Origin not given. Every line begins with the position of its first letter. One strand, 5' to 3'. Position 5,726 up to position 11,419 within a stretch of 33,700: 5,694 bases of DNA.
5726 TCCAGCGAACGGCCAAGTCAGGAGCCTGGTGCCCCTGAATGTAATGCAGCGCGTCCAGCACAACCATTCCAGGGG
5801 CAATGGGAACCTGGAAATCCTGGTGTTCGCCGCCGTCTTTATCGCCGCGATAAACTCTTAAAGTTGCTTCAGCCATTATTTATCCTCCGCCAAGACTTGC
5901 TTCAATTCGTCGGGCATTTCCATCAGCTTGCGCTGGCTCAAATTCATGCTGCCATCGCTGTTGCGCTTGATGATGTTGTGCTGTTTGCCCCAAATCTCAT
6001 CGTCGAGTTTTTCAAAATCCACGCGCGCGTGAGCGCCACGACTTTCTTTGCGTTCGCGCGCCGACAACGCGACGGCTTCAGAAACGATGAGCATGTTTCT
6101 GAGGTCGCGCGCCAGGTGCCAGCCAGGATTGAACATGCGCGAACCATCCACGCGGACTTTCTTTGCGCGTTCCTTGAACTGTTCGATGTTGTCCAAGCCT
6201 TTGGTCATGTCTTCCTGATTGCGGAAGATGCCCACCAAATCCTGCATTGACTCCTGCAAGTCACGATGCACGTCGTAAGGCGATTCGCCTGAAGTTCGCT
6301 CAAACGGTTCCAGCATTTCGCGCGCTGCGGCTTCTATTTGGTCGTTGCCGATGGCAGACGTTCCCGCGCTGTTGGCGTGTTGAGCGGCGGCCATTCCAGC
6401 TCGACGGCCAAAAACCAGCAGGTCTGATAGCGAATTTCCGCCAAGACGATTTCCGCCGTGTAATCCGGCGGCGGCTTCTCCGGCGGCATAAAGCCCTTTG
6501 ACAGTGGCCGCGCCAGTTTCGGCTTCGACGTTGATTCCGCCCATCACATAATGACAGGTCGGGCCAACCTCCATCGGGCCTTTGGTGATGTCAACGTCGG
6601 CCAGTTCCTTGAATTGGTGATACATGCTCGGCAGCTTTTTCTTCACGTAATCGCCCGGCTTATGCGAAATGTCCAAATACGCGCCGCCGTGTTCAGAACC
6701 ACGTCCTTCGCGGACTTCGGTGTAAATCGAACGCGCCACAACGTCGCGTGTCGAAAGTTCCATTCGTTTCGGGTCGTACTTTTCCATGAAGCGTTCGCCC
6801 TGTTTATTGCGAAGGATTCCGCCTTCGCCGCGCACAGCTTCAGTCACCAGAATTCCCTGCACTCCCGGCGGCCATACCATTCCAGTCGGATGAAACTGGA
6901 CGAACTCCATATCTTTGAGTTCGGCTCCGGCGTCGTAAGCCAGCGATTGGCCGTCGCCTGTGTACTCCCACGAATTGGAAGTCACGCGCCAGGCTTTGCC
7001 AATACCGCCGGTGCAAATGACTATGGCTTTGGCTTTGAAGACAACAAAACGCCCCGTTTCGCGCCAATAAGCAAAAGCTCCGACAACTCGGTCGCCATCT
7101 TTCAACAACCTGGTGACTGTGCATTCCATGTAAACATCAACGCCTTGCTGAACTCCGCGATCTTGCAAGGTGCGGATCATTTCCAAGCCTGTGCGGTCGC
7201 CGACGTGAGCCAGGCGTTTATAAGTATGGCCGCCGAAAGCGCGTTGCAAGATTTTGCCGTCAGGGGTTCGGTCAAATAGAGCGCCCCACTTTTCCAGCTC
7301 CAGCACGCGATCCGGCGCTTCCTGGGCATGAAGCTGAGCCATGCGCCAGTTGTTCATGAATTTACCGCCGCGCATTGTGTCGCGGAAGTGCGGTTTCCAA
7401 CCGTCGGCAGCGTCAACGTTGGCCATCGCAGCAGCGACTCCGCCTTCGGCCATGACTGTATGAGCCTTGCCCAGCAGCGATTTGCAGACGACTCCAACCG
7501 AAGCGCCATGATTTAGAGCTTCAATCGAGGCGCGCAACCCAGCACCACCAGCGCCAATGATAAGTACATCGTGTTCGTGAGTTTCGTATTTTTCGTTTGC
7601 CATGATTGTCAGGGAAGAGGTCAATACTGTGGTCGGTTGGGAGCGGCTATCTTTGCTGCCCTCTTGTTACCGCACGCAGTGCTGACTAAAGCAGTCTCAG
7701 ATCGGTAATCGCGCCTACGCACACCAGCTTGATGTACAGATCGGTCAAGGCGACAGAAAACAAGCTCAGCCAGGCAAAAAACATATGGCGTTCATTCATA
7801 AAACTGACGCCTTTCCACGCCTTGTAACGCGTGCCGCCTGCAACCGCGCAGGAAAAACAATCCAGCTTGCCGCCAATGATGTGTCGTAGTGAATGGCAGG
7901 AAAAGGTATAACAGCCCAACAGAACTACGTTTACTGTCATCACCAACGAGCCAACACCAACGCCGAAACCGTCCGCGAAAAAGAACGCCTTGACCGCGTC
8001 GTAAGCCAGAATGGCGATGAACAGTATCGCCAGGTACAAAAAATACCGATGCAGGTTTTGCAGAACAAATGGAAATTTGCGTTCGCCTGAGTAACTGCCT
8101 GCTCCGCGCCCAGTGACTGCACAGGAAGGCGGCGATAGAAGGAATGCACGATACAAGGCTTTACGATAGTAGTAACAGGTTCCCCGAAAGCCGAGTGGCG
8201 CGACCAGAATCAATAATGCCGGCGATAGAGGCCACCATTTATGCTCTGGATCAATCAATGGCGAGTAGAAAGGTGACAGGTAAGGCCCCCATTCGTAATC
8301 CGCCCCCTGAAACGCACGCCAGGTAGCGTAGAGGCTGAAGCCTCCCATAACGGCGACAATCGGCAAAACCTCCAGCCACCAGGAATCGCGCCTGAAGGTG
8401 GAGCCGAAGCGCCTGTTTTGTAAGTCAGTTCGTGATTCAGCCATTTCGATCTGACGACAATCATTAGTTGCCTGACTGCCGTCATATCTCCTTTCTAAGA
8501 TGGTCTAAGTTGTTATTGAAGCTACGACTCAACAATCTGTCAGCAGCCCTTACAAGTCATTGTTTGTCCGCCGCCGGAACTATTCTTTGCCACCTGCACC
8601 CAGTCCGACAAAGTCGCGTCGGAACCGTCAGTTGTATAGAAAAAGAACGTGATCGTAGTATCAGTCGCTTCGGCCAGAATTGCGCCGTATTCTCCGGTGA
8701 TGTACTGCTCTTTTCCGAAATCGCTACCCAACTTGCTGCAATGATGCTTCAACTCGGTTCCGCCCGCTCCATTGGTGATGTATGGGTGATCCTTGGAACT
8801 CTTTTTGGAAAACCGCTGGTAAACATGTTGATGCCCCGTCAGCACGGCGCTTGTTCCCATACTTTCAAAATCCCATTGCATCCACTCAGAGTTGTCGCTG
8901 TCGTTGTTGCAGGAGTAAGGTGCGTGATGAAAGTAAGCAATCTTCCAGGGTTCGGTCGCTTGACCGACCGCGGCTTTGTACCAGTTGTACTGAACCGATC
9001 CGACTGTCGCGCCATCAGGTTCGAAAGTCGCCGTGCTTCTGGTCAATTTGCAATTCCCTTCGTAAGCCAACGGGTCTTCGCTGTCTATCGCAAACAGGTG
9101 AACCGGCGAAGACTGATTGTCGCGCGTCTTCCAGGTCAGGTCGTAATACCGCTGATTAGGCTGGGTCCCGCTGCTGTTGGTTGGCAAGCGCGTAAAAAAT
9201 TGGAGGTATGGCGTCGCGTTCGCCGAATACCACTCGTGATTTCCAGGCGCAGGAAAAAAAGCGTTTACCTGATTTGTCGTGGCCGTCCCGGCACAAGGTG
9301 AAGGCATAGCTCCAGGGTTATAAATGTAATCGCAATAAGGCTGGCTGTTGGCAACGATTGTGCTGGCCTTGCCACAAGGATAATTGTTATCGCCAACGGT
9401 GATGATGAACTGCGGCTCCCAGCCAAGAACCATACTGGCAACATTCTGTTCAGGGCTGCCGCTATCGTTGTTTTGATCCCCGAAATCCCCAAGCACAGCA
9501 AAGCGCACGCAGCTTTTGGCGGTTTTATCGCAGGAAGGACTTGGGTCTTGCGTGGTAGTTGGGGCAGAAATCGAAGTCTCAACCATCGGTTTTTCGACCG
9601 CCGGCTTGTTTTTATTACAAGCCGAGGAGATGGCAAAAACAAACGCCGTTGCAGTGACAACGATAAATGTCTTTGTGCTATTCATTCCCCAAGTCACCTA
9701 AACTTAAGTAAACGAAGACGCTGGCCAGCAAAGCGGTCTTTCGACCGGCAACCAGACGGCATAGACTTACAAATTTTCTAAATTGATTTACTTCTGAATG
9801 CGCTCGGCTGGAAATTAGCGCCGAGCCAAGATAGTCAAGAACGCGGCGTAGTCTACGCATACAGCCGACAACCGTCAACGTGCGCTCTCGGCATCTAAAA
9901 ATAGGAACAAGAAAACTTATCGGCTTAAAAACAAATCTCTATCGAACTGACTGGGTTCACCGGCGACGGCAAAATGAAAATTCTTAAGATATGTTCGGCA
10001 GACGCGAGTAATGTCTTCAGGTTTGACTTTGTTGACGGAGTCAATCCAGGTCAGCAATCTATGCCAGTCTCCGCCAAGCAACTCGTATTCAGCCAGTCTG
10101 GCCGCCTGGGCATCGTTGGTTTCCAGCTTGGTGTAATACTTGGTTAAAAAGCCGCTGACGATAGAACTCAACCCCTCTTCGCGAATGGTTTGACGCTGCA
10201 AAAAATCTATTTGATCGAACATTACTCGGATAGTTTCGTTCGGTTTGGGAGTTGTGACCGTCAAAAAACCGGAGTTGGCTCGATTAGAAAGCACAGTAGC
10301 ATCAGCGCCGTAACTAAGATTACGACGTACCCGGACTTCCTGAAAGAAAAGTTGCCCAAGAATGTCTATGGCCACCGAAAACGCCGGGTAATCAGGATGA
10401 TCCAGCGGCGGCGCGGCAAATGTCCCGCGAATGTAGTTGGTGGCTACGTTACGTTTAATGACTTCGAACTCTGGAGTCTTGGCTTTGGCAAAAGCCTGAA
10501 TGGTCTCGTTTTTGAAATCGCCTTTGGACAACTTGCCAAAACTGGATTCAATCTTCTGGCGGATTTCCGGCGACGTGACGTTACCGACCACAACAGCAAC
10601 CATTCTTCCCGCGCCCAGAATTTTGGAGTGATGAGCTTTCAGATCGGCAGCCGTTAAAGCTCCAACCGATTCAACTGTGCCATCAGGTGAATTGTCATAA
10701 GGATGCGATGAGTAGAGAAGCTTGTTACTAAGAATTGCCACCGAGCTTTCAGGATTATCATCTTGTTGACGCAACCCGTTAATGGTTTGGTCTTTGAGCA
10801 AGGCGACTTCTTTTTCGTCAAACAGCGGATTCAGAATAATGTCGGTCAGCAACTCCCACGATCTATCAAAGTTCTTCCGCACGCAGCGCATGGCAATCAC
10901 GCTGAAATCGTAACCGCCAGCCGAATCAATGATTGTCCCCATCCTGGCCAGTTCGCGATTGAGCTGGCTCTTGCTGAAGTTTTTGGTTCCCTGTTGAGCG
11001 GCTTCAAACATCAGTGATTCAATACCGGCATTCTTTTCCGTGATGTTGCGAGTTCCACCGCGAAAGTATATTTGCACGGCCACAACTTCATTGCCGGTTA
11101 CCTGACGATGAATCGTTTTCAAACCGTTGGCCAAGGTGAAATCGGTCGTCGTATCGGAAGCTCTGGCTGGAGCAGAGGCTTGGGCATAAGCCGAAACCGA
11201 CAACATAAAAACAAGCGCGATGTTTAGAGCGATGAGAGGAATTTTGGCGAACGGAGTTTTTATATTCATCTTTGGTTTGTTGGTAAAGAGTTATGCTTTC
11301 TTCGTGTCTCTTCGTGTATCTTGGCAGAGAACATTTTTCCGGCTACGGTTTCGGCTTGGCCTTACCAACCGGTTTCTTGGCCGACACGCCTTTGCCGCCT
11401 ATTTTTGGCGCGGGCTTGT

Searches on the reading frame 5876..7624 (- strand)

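Call 7: search_protein_families(library=pfam, proteins=[window:5876-7624:-], max_evalue=0.001)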
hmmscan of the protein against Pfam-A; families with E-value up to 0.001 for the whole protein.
window:5876-7624:- (582 aa): 5 families
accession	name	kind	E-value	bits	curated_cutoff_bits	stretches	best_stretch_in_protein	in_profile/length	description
PF00890.30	FAD_binding_2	-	2.1e-91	307.6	20.4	1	19-399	1-414/414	FAD binding domain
PF02910.25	Succ_DH_flav_C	-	9.1e-30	103.7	20.8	1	453-567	1-116/130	Fumarate reductase flavoprotein C-term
PF03486.20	HI0933_like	-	1.7e-07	31.4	50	0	18-48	1-31/244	HI0933-like protein Rossmann domain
PF01266.30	DAO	-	1.2e-06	28.8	27.9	1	19-208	1-205/353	FAD dependent oxidoreductase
PF07992.20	Pyr_redox_2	-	3.7e-06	27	26.1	0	18-46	1-29/291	Pyridine nucleotide-disulphide oxidoreductase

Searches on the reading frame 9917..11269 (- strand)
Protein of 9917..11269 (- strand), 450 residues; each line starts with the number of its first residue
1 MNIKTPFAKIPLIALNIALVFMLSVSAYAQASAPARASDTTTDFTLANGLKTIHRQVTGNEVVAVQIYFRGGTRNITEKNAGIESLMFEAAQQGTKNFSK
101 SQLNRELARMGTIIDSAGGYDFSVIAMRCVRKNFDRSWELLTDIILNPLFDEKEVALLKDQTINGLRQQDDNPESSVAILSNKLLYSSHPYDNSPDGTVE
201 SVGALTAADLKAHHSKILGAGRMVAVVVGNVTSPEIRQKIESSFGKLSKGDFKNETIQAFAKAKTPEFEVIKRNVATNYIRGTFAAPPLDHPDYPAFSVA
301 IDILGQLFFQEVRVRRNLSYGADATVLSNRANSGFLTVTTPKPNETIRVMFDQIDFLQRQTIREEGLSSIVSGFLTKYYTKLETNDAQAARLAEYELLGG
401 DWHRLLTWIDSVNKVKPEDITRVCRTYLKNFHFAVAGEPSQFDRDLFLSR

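Call 7: search_protein_families(library=pfam, proteins=[window:9917-11269:-], max_evalue=0.001)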
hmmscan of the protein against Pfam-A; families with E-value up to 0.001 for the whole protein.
window:9917-11269:- (450 aa): 2 families
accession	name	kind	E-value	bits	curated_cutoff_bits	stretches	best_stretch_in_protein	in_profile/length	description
PF05193.26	Peptidase_M16_C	-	4.5e-23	82.5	23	1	205-368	2-175/181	Peptidase M16 inactive domain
PF00675.25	Peptidase_M16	-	7.5e-12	45.8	22.3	1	59-180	9-130/149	Insulinase (Peptidase family M16)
